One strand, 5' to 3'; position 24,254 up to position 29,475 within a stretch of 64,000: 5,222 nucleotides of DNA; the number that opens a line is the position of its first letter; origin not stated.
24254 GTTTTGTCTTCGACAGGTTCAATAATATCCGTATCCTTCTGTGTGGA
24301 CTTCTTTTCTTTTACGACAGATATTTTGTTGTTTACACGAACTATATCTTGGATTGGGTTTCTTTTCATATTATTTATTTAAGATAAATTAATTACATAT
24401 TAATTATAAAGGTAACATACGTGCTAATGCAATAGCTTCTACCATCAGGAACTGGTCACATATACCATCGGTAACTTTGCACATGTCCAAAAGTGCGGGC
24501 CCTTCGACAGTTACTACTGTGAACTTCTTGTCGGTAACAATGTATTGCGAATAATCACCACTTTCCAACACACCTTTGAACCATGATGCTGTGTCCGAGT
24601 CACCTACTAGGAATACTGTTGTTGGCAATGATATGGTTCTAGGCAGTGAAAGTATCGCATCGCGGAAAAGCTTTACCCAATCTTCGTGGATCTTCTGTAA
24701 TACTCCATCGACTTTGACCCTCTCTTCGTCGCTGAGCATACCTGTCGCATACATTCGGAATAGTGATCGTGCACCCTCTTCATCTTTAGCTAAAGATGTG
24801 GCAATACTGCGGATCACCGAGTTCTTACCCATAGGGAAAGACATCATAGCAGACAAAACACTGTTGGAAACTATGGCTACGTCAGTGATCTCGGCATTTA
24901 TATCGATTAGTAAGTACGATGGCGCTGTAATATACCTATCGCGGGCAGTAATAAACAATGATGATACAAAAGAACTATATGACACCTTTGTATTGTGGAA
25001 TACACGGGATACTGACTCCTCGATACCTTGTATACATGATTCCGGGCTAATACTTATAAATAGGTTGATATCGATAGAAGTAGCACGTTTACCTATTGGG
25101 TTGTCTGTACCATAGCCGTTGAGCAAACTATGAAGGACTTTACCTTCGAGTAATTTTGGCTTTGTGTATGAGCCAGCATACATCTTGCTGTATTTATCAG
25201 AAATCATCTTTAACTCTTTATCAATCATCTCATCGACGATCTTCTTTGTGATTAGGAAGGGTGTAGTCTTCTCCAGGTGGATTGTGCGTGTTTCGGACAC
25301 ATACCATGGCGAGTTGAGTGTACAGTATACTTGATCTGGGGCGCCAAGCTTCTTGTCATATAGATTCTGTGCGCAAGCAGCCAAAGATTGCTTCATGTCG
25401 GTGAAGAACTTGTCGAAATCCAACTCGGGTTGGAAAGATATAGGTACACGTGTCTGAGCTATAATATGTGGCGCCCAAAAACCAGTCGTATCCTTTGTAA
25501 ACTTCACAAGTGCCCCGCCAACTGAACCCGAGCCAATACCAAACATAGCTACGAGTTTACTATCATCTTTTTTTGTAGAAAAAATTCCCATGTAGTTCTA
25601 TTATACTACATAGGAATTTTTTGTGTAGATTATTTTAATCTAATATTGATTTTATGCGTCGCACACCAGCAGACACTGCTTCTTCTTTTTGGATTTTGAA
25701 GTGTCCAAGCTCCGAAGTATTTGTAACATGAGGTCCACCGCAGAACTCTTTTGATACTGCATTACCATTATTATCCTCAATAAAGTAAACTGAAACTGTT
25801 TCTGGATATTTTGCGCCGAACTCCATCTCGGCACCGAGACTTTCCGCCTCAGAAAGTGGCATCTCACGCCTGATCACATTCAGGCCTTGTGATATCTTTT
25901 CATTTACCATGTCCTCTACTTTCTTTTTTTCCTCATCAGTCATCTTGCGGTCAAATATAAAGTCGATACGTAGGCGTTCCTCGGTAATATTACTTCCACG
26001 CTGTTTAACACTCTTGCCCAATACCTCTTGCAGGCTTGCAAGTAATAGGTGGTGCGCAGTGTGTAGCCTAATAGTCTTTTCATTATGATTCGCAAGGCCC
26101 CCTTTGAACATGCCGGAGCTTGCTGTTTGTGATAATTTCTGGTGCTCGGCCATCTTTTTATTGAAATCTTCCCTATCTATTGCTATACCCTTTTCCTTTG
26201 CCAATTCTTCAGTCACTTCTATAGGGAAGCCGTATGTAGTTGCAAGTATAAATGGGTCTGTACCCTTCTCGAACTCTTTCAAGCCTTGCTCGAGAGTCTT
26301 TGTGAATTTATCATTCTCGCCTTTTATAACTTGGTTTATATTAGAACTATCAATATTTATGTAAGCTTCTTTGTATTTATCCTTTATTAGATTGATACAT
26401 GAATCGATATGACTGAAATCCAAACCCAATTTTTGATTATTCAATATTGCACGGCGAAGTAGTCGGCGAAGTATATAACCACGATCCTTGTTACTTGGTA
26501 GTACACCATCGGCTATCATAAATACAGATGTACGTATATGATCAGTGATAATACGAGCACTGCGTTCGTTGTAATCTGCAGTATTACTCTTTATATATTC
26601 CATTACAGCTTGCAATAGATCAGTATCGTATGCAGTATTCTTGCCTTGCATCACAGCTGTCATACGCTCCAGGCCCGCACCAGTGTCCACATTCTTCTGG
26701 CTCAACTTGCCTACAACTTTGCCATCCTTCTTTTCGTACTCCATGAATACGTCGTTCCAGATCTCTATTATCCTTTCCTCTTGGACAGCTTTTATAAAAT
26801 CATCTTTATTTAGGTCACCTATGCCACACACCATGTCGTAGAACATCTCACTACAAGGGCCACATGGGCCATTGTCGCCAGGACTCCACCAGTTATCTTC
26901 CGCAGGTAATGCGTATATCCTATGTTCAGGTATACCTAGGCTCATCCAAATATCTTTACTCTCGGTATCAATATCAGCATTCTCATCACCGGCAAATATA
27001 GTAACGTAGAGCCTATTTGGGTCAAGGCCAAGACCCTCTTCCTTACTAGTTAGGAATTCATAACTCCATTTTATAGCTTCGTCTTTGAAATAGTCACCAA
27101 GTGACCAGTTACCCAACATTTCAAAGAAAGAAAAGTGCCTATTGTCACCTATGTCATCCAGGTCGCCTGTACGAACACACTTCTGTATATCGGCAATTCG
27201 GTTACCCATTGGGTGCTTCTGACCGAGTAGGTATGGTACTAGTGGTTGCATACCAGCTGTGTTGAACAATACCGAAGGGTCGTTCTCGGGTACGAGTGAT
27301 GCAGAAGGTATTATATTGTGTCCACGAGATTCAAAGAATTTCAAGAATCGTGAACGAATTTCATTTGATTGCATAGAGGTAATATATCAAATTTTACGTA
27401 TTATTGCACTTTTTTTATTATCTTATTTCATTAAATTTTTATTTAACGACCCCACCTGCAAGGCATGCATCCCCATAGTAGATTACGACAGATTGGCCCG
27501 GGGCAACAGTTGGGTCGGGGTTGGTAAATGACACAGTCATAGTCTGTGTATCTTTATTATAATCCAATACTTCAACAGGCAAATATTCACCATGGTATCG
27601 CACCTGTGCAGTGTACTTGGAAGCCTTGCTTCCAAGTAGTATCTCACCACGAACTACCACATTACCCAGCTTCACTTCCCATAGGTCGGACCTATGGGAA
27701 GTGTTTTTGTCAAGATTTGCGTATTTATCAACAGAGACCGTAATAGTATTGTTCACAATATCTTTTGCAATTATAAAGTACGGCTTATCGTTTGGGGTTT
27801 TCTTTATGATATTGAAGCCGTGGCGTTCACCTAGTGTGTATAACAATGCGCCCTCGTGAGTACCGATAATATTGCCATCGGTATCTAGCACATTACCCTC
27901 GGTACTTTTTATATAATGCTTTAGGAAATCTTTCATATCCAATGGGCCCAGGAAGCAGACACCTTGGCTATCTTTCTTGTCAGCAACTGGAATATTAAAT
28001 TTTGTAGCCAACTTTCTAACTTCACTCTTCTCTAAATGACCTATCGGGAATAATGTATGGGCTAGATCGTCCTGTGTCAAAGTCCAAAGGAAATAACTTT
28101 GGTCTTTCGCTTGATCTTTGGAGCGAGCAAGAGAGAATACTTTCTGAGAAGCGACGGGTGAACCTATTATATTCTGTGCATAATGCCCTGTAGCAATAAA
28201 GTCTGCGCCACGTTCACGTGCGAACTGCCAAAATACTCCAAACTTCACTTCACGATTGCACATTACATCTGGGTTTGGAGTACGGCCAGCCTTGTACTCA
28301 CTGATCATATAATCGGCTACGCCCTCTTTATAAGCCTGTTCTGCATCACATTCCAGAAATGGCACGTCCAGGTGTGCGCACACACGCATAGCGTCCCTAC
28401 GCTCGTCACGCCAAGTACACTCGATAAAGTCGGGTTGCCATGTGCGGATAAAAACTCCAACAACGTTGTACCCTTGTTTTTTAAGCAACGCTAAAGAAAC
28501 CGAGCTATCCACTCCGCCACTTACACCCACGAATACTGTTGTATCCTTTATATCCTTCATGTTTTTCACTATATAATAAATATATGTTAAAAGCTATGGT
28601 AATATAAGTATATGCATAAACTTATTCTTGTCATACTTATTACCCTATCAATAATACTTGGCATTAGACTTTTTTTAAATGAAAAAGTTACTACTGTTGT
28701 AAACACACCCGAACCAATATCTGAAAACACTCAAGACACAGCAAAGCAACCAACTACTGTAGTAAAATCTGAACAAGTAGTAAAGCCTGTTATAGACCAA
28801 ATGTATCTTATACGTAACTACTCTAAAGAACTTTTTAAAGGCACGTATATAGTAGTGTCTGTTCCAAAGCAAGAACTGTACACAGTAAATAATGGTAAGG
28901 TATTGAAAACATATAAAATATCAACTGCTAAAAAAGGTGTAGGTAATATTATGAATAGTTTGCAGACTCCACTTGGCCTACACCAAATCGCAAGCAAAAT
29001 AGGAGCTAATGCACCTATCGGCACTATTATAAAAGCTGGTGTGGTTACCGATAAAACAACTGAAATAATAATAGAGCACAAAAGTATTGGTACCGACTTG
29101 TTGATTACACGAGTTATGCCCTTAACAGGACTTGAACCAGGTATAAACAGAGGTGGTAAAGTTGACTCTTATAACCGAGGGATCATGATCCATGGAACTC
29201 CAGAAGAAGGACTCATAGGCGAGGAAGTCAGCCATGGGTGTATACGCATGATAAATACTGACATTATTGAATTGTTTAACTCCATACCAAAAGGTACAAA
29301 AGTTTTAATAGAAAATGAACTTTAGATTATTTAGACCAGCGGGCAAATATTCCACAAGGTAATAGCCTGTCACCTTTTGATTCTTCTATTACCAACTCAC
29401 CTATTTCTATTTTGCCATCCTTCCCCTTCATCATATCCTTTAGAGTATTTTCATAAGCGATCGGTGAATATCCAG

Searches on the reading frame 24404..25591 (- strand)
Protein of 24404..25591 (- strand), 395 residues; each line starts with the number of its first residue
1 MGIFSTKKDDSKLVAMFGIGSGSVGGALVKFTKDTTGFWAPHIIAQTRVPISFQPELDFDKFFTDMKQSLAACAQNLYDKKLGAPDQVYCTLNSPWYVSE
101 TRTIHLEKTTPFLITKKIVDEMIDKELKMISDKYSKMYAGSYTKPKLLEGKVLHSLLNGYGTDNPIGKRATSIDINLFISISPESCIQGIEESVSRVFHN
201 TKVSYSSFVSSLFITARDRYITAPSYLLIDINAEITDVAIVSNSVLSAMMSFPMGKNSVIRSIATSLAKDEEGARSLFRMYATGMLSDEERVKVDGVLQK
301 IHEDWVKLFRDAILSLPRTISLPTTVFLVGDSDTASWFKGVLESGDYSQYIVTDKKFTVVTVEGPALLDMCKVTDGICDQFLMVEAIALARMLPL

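Call 23: search_protein_families(library=pfam, proteins=[window:24404-25591:-], max_evalue=0.001)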
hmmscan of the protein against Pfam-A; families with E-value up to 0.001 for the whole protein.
window:24404-25591:- (395 aa): 1 family
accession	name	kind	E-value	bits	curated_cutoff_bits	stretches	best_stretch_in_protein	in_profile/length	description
PF14450.12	FtsA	-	0.0002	22.2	31.8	0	228-294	2-68/127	Cell division protein FtsA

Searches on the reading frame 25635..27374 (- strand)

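Call 23: search_protein_families(library=pfam, proteins=[window:25635-27374:-], max_evalue=0.001)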
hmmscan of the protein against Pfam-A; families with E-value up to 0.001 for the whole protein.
window:25635-27374:- (579 aa): 2 families
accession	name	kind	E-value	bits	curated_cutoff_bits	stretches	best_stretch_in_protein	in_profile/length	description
PF01411.24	tRNA-synt_2c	-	1.2e-131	440.4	30.3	1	5-433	1-444/552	tRNA synthetases class II (A)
PF07973.19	tRNA_SAD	-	6.2e-17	61.8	24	1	527-574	1-43/44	Threonyl and Alanyl tRNA synthetase second additional domain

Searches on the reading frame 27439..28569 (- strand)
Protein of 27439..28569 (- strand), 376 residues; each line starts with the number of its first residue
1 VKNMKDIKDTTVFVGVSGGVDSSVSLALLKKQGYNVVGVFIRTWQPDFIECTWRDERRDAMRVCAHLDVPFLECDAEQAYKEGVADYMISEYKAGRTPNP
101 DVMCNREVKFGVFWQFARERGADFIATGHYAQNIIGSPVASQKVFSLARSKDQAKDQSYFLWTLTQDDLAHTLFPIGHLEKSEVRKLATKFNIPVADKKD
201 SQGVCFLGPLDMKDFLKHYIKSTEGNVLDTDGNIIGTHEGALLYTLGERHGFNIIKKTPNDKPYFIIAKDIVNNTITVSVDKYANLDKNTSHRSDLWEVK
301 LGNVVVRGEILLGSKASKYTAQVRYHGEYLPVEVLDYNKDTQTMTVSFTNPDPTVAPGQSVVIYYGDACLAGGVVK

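Call 43: search_protein_families(library=pfam, proteins=[window:27439-28569:-], max_evalue=0.00001)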
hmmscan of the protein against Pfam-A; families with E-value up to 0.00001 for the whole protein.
window:27439-28569:- (376 aa): 5 families
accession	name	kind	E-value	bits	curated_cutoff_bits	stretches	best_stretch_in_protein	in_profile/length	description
PF03054.22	tRNA_Me_trans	-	4.5e-73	245.7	20.6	1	11-208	2-201/202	tRNA methyl transferase HUP domain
PF20259.3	tRNA_Me_trans_M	-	1e-19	70.3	27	1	213-279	1-65/66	tRNA methyl transferase PRC-barrel domain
PF20258.4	tRNA_Me_trans_C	-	1.3e-11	45.1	20.6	1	315-375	19-77/77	Aminomethyltransferase beta-barrel domain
PF02540.23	NAD_synthase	-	7.3e-08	32.3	21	0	6-82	15-87/242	NAD synthase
PF06508.19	QueC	-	4.9e-06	26.6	22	1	13-196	3-178/210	Queuosine biosynthesis protein QueC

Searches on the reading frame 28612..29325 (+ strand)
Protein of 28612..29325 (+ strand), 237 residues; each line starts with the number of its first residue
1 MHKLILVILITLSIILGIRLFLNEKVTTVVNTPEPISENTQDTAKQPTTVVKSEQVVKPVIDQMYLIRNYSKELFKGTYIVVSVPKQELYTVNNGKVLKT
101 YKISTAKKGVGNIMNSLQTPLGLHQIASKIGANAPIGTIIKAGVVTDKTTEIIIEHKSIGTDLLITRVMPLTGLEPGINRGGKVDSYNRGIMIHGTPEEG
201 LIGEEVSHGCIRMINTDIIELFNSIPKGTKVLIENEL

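Call 43: search_protein_families(library=pfam, proteins=[window:28612-29325:+], max_evalue=0.00001)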
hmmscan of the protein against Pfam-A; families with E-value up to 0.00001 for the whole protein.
window:28612-29325:+ (237 aa): 1 family
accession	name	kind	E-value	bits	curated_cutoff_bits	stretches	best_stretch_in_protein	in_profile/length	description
PF03734.19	YkuD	-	1.2e-23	84.8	23.4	1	78-233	2-146/146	L,D-transpeptidase catalytic domain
